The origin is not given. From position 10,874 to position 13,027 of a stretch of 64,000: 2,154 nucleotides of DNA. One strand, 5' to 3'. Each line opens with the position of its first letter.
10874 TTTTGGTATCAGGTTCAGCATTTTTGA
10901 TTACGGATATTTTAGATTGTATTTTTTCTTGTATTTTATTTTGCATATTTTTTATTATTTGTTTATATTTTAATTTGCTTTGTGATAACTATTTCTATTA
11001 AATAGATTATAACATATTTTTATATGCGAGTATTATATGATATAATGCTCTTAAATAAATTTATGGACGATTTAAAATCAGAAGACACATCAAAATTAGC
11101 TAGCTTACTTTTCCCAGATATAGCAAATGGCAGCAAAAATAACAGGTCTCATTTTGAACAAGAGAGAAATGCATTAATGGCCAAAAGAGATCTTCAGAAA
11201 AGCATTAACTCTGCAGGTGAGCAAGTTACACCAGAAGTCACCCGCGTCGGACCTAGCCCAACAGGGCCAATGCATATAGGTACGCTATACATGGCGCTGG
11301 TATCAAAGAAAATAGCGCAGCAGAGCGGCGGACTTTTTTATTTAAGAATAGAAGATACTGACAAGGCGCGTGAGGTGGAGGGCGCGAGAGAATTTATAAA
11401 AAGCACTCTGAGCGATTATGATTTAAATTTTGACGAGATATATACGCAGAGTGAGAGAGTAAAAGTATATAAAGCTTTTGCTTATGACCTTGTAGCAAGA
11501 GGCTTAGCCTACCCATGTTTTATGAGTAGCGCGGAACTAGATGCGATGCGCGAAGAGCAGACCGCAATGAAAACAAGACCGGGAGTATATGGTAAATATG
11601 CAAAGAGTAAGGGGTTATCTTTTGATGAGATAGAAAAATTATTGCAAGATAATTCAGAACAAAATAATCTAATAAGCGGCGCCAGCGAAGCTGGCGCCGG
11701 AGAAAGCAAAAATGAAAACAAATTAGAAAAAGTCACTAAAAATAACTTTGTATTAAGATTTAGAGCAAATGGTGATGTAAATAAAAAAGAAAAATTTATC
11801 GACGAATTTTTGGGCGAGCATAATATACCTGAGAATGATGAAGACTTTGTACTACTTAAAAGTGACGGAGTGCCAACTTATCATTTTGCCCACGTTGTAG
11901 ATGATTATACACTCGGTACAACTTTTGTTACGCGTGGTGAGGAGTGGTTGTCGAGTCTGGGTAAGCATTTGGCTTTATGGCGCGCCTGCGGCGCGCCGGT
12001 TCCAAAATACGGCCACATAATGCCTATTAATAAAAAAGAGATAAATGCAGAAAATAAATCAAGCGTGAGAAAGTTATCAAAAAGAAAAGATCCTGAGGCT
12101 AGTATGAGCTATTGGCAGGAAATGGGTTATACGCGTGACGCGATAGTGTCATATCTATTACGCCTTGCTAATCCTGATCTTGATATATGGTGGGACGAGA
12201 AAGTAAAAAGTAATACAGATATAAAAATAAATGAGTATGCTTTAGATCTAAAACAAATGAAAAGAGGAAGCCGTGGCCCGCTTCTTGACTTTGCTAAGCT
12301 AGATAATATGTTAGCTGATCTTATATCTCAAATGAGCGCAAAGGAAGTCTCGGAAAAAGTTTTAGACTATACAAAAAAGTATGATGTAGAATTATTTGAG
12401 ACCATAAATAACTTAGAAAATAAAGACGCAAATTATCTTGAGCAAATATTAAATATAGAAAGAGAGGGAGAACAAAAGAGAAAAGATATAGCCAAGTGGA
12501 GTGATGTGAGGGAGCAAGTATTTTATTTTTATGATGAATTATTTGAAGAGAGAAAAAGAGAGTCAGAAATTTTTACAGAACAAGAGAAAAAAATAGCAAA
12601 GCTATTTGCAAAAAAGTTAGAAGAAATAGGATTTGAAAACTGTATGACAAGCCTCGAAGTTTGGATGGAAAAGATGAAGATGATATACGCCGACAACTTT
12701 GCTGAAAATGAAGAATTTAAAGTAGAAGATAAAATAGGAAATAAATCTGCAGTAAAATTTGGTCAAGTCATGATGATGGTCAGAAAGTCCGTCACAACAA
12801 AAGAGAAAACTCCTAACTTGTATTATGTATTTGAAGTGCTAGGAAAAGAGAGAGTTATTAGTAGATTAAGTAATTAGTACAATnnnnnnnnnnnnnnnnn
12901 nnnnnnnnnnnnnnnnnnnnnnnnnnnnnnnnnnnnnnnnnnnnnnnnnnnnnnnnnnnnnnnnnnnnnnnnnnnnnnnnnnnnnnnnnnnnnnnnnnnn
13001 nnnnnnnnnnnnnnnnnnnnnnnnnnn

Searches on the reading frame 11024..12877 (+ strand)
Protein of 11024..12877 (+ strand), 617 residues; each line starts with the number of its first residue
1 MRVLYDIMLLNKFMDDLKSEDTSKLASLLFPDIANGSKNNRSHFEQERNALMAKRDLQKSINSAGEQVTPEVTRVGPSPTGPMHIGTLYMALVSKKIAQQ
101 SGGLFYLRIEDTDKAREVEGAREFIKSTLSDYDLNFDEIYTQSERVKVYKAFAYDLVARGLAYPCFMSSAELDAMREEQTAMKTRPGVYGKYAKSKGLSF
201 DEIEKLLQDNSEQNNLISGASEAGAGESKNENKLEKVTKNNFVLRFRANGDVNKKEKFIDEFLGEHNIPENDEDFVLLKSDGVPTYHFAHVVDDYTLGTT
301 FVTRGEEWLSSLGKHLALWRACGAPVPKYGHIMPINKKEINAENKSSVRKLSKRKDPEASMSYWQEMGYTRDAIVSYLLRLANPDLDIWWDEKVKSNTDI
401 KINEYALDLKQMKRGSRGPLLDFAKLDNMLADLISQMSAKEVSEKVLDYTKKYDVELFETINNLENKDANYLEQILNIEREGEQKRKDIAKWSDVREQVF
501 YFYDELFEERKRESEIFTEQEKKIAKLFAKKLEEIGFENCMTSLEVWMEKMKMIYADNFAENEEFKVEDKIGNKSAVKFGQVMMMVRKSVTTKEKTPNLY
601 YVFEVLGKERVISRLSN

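Call 3: search_protein_families(library=pfam, proteins=[window:11024-12877:+], max_evalue=0.1)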
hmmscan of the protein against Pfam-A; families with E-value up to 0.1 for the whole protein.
window:11024-12877:+ (617 aa): 2 families
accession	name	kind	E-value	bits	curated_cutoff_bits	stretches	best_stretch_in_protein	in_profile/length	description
PF00749.27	tRNA-synt_1c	-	3.1e-53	181.2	23.4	1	72-382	3-276/314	tRNA synthetases class I (E and Q), catalytic domain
PF19269.4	Anticodon_2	-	1.4e-09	38.9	23.6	1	511-616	34-138/141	Anticodon binding domain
